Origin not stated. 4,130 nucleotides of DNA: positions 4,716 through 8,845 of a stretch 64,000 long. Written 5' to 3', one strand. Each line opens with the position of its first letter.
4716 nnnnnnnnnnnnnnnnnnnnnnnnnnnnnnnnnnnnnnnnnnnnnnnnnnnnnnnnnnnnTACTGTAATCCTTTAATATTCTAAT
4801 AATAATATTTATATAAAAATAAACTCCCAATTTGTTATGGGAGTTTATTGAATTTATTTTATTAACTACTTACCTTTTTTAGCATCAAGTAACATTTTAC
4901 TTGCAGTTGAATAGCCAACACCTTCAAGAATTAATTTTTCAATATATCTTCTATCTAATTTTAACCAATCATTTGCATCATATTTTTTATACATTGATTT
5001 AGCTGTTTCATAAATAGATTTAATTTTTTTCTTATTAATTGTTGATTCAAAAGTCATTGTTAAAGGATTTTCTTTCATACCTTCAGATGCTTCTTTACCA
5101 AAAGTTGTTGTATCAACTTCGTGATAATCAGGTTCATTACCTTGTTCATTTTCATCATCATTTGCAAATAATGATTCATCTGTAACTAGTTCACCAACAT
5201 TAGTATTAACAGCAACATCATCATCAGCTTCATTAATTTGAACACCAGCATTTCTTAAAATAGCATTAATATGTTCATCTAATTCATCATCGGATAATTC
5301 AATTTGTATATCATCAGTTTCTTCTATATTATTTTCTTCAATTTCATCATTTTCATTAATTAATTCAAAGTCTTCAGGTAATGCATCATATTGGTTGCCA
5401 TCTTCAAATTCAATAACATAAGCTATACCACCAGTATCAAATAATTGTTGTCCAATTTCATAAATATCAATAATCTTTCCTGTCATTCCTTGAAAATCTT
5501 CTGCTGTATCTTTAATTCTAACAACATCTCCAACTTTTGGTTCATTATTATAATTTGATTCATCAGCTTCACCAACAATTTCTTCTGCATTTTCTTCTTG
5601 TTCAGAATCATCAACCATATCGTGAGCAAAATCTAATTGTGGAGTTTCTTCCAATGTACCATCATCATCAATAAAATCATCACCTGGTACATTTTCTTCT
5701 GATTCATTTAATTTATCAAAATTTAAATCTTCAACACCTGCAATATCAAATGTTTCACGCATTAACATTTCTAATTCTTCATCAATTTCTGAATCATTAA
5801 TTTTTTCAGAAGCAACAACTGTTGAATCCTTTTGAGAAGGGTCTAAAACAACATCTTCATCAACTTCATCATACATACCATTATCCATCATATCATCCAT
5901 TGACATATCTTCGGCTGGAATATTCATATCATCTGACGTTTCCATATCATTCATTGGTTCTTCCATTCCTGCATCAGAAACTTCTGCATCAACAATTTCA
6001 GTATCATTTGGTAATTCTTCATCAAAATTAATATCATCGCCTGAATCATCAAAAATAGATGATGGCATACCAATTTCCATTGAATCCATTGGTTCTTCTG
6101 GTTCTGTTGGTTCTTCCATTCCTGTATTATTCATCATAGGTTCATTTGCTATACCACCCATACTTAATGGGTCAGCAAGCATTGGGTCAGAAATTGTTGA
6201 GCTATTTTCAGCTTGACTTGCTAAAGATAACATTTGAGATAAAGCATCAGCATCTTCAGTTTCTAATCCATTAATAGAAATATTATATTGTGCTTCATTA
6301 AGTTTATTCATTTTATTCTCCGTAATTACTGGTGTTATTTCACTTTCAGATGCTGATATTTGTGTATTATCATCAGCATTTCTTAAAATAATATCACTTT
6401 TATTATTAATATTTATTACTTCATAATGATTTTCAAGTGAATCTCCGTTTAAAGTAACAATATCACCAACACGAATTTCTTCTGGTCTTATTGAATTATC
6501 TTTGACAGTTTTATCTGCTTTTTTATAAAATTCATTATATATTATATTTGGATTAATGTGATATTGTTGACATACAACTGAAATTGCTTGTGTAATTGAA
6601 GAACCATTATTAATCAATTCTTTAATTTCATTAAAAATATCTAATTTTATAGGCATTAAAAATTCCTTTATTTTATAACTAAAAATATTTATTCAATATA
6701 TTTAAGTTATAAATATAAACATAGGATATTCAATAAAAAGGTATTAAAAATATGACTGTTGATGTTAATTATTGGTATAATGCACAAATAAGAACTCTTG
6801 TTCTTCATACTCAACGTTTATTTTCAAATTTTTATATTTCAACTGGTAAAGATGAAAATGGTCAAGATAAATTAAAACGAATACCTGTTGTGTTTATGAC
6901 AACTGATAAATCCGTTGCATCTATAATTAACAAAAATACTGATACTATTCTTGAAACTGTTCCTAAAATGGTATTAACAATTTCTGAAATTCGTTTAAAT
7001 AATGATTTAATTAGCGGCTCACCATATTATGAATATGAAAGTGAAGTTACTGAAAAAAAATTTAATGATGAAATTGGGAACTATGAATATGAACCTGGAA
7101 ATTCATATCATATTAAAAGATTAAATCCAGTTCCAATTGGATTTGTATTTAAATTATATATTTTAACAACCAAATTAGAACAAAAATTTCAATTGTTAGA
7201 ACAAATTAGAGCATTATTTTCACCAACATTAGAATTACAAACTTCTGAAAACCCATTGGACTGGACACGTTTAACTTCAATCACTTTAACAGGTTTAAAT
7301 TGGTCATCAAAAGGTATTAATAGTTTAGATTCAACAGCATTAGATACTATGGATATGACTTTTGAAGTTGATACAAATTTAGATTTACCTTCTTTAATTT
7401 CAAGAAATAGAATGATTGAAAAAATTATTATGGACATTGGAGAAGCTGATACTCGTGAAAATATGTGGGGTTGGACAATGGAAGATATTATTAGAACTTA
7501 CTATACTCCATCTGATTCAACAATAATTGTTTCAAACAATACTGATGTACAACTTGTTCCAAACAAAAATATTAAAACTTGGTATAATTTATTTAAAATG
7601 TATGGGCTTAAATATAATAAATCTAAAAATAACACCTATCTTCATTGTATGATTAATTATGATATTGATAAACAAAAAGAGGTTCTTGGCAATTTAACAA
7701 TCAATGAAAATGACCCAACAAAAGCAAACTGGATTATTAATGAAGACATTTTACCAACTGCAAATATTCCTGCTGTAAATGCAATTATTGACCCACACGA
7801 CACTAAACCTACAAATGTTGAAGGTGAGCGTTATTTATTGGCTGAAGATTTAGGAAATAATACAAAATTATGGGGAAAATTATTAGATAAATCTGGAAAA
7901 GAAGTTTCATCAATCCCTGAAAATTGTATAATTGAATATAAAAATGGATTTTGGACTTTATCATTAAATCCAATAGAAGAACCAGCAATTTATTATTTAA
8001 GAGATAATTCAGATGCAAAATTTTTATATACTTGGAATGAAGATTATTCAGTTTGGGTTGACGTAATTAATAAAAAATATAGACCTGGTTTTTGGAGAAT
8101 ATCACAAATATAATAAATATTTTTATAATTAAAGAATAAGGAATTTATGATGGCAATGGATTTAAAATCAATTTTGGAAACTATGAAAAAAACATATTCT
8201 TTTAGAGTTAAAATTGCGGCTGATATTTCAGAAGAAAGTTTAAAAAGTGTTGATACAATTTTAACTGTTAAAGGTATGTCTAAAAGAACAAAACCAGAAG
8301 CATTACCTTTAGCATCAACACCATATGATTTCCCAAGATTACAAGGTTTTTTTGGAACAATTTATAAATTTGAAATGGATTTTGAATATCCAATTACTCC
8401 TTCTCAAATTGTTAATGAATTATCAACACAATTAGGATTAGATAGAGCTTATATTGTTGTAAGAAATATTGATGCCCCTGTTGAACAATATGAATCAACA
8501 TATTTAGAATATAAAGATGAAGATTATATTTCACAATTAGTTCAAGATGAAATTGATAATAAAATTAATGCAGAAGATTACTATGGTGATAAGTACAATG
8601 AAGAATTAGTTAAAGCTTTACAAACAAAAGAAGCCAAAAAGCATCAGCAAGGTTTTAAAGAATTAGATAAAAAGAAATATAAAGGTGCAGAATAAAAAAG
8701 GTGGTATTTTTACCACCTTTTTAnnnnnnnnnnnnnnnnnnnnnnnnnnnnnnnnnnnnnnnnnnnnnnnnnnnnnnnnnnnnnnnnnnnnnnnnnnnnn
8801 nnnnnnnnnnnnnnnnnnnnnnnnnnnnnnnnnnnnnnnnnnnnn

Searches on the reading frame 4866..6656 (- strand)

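Call 26: search_protein_families(library=phrogs, proteins=[window:4866-6656:-], max_evalue=0.001)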
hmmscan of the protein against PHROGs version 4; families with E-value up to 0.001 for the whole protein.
window:4866-6656:- (596 aa): 1 family
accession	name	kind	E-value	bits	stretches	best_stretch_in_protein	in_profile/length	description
phrog_5587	-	unknown function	0.00022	21.8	0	57-122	138-203/219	-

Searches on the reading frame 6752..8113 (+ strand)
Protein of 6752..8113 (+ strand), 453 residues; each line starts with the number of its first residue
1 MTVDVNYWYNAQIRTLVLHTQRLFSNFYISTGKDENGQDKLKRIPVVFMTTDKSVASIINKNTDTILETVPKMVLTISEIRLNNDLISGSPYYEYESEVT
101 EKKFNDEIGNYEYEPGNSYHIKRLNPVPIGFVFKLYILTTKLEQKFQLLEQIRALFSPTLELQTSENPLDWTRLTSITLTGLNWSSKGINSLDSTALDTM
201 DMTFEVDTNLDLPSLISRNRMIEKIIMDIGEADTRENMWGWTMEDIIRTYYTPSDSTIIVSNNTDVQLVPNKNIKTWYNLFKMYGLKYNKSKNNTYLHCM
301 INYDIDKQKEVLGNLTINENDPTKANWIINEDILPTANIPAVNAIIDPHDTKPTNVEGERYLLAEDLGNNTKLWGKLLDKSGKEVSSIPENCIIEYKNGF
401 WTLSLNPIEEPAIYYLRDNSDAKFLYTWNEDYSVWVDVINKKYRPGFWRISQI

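Call 26: search_protein_families(library=phrogs, proteins=[window:6752-8113:+], max_evalue=0.001)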
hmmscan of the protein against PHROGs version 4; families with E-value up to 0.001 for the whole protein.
window:6752-8113:+ (453 aa): 2 families
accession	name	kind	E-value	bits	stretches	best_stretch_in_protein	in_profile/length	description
phrog_11196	-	tail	3.2e-69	235.1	1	5-451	3-437/441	tail sheath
phrog_227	-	tail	2e-20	74.3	1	6-236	4-221/278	tail sheath stabilizer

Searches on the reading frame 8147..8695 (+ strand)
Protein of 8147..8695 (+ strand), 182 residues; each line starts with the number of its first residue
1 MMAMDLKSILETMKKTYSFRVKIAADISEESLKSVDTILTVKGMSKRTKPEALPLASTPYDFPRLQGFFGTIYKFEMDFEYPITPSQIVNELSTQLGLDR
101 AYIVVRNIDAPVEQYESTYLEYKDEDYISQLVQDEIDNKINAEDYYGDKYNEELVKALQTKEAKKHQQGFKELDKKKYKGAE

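Call 26: search_protein_families(library=phrogs, proteins=[window:8147-8695:+], max_evalue=0.001)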
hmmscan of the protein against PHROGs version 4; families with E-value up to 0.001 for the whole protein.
window:8147-8695:+ (182 aa): 1 family
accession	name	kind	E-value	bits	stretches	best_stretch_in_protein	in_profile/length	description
phrog_14802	-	head and packaging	6.8e-08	33.9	1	5-166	3-164/179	virion structural protein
